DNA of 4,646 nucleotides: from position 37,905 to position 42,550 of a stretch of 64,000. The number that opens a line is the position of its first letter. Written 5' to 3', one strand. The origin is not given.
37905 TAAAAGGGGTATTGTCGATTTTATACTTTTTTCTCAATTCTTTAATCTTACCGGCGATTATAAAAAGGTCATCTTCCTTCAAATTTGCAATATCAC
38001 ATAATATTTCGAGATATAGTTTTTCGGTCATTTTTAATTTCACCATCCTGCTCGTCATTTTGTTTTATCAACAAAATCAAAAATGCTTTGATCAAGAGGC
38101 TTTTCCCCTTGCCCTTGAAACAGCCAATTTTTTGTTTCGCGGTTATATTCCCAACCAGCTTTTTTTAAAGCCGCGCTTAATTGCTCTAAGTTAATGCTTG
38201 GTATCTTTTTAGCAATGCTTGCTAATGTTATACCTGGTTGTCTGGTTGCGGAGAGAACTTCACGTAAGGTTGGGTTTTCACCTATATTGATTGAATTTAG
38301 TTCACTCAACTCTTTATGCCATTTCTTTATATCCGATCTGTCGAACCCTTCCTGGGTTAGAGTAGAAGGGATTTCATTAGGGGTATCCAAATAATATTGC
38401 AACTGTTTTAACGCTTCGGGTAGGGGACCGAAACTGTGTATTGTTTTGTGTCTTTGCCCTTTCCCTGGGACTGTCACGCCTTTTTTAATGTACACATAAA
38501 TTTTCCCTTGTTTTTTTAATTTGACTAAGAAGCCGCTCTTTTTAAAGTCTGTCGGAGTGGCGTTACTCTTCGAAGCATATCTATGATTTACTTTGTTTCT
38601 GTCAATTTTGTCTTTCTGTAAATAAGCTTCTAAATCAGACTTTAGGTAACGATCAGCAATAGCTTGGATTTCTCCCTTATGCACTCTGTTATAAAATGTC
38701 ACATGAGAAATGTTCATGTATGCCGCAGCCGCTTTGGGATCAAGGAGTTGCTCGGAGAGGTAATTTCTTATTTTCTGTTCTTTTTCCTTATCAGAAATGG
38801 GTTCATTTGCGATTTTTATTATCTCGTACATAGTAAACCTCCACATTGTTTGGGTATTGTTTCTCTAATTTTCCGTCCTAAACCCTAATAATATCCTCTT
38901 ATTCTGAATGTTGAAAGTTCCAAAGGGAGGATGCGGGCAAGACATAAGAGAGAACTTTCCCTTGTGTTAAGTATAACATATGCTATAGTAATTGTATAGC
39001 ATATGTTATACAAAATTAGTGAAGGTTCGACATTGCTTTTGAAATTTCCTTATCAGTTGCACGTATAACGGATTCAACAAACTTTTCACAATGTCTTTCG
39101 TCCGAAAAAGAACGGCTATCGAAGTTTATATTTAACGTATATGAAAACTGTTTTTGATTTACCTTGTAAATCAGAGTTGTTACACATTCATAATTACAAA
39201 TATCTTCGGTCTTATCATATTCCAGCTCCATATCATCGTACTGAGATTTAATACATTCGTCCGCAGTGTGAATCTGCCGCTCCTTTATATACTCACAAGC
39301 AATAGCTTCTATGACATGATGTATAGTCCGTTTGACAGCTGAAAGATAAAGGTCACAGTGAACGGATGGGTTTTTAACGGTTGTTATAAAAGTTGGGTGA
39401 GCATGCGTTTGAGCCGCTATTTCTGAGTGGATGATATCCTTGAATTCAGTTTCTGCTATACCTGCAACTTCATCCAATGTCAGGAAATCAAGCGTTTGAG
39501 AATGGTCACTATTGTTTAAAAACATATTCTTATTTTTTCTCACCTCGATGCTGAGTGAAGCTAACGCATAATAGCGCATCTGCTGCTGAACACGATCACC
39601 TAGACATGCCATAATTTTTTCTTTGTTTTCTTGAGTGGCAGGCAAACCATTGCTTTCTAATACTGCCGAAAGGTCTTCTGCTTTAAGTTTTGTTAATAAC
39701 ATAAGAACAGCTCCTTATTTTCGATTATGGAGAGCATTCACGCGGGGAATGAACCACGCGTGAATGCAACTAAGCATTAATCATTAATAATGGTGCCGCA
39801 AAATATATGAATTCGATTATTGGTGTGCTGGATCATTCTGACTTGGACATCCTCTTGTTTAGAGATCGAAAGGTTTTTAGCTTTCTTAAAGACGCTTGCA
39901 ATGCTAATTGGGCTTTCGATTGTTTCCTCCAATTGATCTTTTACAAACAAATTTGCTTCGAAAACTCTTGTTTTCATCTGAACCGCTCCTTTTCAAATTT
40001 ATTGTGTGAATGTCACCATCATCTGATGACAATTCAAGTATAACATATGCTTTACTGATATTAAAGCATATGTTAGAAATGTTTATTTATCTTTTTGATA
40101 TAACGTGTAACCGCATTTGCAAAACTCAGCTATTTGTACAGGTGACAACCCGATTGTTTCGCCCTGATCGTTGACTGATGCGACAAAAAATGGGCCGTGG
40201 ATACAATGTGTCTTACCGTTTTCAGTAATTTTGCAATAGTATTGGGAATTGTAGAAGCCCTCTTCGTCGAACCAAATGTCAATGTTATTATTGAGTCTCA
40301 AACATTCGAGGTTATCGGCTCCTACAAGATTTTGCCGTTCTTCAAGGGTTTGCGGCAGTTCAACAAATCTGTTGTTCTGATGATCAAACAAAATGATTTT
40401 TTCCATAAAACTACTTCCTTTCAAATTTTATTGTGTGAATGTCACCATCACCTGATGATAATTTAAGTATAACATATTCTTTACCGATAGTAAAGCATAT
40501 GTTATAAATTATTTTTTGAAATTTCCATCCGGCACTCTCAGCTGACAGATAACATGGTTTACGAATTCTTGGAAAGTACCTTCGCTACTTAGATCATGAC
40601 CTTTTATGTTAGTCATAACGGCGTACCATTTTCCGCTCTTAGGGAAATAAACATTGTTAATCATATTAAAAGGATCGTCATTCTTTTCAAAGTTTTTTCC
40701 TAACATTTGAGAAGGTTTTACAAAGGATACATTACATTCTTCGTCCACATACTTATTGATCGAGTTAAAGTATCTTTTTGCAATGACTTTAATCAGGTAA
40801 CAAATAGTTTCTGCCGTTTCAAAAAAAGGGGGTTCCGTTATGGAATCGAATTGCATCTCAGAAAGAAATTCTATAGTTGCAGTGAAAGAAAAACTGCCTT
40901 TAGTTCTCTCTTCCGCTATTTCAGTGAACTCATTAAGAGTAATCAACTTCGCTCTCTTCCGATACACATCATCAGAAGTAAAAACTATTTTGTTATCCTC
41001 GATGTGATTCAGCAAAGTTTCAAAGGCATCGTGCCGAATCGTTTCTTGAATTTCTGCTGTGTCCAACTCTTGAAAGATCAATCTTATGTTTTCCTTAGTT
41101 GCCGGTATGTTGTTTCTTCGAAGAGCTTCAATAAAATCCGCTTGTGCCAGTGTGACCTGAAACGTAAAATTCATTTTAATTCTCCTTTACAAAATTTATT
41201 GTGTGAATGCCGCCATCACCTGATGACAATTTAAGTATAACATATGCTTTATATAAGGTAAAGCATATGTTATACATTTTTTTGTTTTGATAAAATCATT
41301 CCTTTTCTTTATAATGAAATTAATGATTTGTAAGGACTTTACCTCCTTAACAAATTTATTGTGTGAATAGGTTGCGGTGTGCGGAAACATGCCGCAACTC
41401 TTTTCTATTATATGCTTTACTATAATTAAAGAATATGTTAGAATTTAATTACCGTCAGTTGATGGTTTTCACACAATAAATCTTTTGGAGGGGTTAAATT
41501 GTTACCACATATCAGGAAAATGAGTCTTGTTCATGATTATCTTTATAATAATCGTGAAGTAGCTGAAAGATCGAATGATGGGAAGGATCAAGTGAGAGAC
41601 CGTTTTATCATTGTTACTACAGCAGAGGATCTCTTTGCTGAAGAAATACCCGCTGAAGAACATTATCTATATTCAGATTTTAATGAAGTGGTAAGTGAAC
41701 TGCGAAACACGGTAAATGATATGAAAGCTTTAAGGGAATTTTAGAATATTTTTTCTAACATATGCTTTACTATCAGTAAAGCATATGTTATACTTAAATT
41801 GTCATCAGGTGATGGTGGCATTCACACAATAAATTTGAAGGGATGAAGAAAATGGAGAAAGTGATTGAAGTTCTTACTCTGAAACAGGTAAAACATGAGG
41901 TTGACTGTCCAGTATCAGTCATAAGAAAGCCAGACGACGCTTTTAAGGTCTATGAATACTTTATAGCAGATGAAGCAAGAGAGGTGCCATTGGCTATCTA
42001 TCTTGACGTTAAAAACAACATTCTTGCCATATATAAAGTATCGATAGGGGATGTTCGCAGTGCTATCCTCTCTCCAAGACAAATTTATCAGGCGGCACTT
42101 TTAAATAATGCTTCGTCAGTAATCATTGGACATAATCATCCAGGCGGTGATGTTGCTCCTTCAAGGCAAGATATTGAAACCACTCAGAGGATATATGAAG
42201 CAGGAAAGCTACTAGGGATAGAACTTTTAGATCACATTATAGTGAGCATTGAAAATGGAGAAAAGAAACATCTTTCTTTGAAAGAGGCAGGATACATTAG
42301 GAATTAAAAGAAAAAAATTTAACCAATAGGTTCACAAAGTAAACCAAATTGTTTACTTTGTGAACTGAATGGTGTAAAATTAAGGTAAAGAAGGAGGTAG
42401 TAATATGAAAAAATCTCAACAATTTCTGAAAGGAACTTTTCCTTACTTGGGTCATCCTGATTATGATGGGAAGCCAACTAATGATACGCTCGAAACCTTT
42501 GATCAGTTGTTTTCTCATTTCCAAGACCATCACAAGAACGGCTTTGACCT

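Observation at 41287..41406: Candidate ~85-nt sRNA antisense to the conserved 5'UTR/SD shared by the element-driven genes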

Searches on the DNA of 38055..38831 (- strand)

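Call 90: search_dna_similar(query=L033:7400-7540:-, collection=plasmids, mode=distant, max_rows=30, max_evalue=0.001)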
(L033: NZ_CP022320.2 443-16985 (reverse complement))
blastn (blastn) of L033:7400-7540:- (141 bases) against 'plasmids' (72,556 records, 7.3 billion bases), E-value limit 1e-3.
Records with a match: 3; places in all: 3; records where one place covers at least 80% of the query: 3.
Best place of each record, by identity: >=99% 2; 95-99% 1.
By first word of the organism name: Bacillus 3.
By predicted mobility (MOB-suite, as given by PLSDB): non-mobilizable 3.
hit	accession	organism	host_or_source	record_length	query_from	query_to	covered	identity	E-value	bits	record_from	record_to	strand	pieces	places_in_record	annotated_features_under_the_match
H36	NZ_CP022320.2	Bacillus altitudinis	whole organism,air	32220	1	141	100%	100.0%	9e-66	255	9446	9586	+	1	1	none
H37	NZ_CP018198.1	Bacillus safensis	single cell,marine sponge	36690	1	141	100%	100.0%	9e-66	255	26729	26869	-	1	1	none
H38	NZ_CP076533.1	Bacillus sp. JNUCC-24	whole organism,soil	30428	1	141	100%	96.5%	1e-58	233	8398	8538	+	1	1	none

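Call 91: search_dna_similar(query=L027:8240-8385:-, collection=plasmids, mode=distant, max_rows=30, max_evalue=0.001)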
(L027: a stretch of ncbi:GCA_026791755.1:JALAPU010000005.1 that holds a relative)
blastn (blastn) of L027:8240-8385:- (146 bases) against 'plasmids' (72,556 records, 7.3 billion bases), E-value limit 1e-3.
No match.

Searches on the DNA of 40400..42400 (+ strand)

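Call 10: search_dna_similar(query=window:40400-42400:+, collection=plasmids, mode=near, max_rows=20)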
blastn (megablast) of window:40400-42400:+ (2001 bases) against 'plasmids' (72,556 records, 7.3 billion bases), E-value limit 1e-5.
Records with a match: 2; places in all: 10; records where one place covers at least 80% of the query: 2.
Best place of each record, by identity: >=99% 1; 95-99% 1.
By first word of the organism name: Bacillus 2.
By predicted mobility (MOB-suite, as given by PLSDB): non-mobilizable 2.
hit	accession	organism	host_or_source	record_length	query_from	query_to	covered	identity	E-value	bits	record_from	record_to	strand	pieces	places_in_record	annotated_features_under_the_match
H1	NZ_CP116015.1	Bacillus velezensis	cell culture,Ganjang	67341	1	2001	100%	99.9%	0e+0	3685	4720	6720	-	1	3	hypothetical protein (x2) | JAB domain-containing protein | DUF3846 domain-containing protein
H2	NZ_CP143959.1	Bacillus amyloliquefaciens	-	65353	1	2001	100%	98.4%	0e+0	3667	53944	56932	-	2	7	hypothetical protein (x4) | JAB domain-containing protein | DUF3846 domain-containing protein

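Call 12: get_annotated_region(hit=H1, flank=6000)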
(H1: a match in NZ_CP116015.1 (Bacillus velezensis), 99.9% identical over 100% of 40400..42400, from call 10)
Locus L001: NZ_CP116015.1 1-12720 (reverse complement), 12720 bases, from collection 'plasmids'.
description: Bacillus velezensis strain SRCM124633 plasmid unnamed1, complete sequence
organism: Bacillus velezensis (NCBI taxid 492670)
taxonomy: Bacteria; Bacillota; Bacilli; Bacillales; Bacillaceae; Bacillus; Bacillus velezensis
host: -; source: cell culture,Ganjang; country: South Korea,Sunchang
typing (MOB-suite, as given by PLSDB): non-mobilizable
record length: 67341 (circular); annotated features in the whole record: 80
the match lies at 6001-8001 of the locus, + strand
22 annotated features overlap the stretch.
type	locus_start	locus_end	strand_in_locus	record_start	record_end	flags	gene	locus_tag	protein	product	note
CDS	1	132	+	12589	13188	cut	-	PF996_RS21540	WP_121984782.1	hypothetical protein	-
CDS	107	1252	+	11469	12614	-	-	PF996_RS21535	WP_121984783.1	bifunctional lytic transglycosylase/C40 family peptidase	GO:0006508 - proteolysis [Evidence IEA]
CDS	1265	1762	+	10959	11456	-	-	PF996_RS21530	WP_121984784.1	hypothetical protein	-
CDS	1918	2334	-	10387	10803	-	-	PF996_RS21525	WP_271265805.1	hypothetical protein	-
CDS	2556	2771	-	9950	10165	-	-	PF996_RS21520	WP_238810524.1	hypothetical protein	-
CDS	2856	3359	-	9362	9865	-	-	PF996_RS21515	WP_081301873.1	NucA/NucB deoxyribonuclease domain-containing protein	-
CDS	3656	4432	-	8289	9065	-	-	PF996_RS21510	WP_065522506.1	helix-turn-helix domain-containing protein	-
CDS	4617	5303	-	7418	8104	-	-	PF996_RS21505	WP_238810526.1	hypothetical protein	-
CDS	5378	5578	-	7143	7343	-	-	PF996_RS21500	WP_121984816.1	hypothetical protein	-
CDS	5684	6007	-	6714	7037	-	-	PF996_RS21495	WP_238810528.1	DUF3846 domain-containing protein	-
CDS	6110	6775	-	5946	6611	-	-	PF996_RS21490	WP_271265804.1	hypothetical protein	-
CDS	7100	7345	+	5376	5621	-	-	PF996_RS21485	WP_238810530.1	hypothetical protein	-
CDS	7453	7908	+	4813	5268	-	-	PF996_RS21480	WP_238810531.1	JAB domain-containing protein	-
CDS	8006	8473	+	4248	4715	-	-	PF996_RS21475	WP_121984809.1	helix-turn-helix domain-containing protein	-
CDS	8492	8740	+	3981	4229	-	-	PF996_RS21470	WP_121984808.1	hypothetical protein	-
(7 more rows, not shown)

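Call 17: get_annotated_region(hit=H2, flank=3000)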
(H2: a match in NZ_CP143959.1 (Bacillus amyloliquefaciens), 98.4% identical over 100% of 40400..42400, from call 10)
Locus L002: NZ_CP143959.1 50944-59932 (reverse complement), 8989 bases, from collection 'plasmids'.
description: Bacillus amyloliquefaciens strain Fad 108 plasmid unnamed3, complete sequence
organism: Bacillus amyloliquefaciens (NCBI taxid 1390)
taxonomy: Bacteria; Bacillota; Bacilli; Bacillales; Bacillaceae; Bacillus; Bacillus amyloliquefaciens
host: -; source: -; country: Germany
typing (MOB-suite, as given by PLSDB): non-mobilizable
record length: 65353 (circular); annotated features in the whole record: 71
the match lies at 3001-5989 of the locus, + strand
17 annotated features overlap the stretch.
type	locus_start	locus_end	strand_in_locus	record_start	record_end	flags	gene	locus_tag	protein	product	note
CDS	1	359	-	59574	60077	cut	-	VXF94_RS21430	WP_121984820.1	NucA/NucB deoxyribonuclease domain-containing protein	-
CDS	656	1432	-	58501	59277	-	-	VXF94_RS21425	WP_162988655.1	helix-turn-helix domain-containing protein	-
CDS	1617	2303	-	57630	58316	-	-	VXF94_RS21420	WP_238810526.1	hypothetical protein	-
CDS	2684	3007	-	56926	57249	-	-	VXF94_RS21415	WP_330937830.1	DUF3846 domain-containing protein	-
CDS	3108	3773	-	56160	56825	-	-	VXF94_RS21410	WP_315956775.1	hypothetical protein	-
CDS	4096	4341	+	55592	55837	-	-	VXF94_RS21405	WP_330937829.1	hypothetical protein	-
CDS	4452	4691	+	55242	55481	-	-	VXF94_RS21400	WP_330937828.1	hypothetical protein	-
CDS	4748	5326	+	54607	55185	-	-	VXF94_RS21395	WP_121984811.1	hypothetical protein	-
CDS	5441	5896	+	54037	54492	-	-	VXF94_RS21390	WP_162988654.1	JAB domain-containing protein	-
CDS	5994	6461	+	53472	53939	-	-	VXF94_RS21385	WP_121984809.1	helix-turn-helix domain-containing protein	-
CDS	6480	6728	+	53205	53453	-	-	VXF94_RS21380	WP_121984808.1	hypothetical protein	-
CDS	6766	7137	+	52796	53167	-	-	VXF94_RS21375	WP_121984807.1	hypothetical protein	-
CDS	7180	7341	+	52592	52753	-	-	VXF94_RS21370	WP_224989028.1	hypothetical protein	-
CDS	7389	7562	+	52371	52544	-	-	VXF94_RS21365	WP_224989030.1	hypothetical protein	-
CDS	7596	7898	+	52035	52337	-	-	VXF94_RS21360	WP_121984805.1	hypothetical protein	-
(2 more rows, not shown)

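Call 19: search_dna_similar(query=window:41176-41498:+, collection=plasmids, mode=distant, max_rows=40, max_evalue=0.01)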
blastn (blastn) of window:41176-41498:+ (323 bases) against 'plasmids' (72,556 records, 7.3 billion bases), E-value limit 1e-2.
Records with a match: 7; places in all: 32; records where one place covers at least 80% of the query: 3.
Best place of each record, by identity: 95-99% 1; 90-95% 1; 80-90% 4; 60-80% 1.
By first word of the organism name: Pediococcus 4; Bacillus 3.
By predicted mobility (MOB-suite, as given by PLSDB): non-mobilizable 4; mobilizable 3.
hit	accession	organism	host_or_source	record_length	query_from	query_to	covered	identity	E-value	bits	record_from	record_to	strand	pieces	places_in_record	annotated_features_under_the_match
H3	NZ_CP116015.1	Bacillus velezensis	cell culture,Ganjang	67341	1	323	100%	95.8%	4e-164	657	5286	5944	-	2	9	hypothetical protein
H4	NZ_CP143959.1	Bacillus amyloliquefaciens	-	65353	1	323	100%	94.0%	8e-154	672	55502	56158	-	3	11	hypothetical protein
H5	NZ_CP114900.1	Bacillus subtilis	yak,whole organism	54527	6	317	97%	74.1%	2e-35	271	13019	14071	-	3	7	DUF3846 domain-containing protein | hypothetical protein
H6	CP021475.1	Pediococcus pentosaceus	cell culture,food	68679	241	276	11%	88.9%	7e-3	48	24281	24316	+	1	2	none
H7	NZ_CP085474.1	Pediococcus pentosaceus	kimchi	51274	241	276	11%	88.9%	7e-3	48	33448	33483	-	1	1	none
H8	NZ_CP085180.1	Pediococcus pentosaceus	kimchi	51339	241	276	11%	88.9%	7e-3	48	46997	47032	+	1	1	none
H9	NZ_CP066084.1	Pediococcus pentosaceus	-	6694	241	276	11%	88.9%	7e-3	48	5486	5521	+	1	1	none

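Call 51: search_rna_families(source=window, start=41150, end=41520, threshold=evalue, max_evalue=10)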
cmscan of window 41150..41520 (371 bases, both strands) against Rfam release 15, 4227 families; matches with E-value up to 10: 20.
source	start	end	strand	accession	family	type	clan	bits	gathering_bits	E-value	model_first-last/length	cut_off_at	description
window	41235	41275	+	RF04228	MIR6140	Gene; miRNA;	-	20.8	140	0.16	1-165/165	no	MIR6140 microRNA precursor family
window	41172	41244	-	RF01054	preQ1-II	Cis-reg; riboswitch;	-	20.1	47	0.61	1-99/99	no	PreQ1-II (pre queuosine) riboswitch aptamer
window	41231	41274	+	RF01459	rliE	Gene; sRNA;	-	19.8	90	0.47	139-182/222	no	Listeria sRNA rliE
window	41172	41263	-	RF02980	freshwater-2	Cis-reg;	-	17.4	49.9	2.5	1-84/84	no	freshwater-2 RNA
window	41278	41328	+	RF02280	TtnuCD3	Gene; snRNA; snoRNA; CD-box;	-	16.4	70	8.6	1-72/72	no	Tetrahymena snoRNA TtnuCD3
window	41369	41485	+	RF02839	Ref66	Gene; antisense;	-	16.2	92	1.1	1-120/120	no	Enterococcus sRNA 66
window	41290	41406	+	RF02274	AniS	Gene;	-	16.1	50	3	1-106/106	no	AniS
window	41205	41298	-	RF02618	SSRC34_2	Gene; sRNA;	-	16.1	48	4.3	1-125/125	no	Streptococcus sRNA 34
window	41234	41276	+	RF04077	mir-1245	Gene; miRNA;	-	16.1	79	4.4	1-69/69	no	mir-1245 microRNA precursor family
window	41311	41431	+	RF00235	Plasmid_RNAIII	Gene;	-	15.5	60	5.9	1-131/131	no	Plasmid RNAIII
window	41235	41275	+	RF04292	mir-379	Gene; miRNA;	CL00149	15.2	56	1.5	15-50/64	no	mir-379 microRNA precursor family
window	41236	41274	-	RF03370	mir-2566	Gene; miRNA;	-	15.2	86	6.4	1-83/83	no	mir-2566 microRNA precursor family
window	41233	41275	-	RF03601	MIR7993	Gene; miRNA;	-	15.1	100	6.8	1-138/138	no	MIR7993 microRNA precursor family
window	41430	41520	-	RF02269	HPnc0580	Gene; sRNA;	-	15.1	37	7.9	1-105/105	no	Heliobacter pylori small RNA HPnc0580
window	41187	41319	-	RF03532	SQ2397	Cis-reg;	-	14.8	100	3.2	1-243/243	no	Cis-regulator of HTH transcription factor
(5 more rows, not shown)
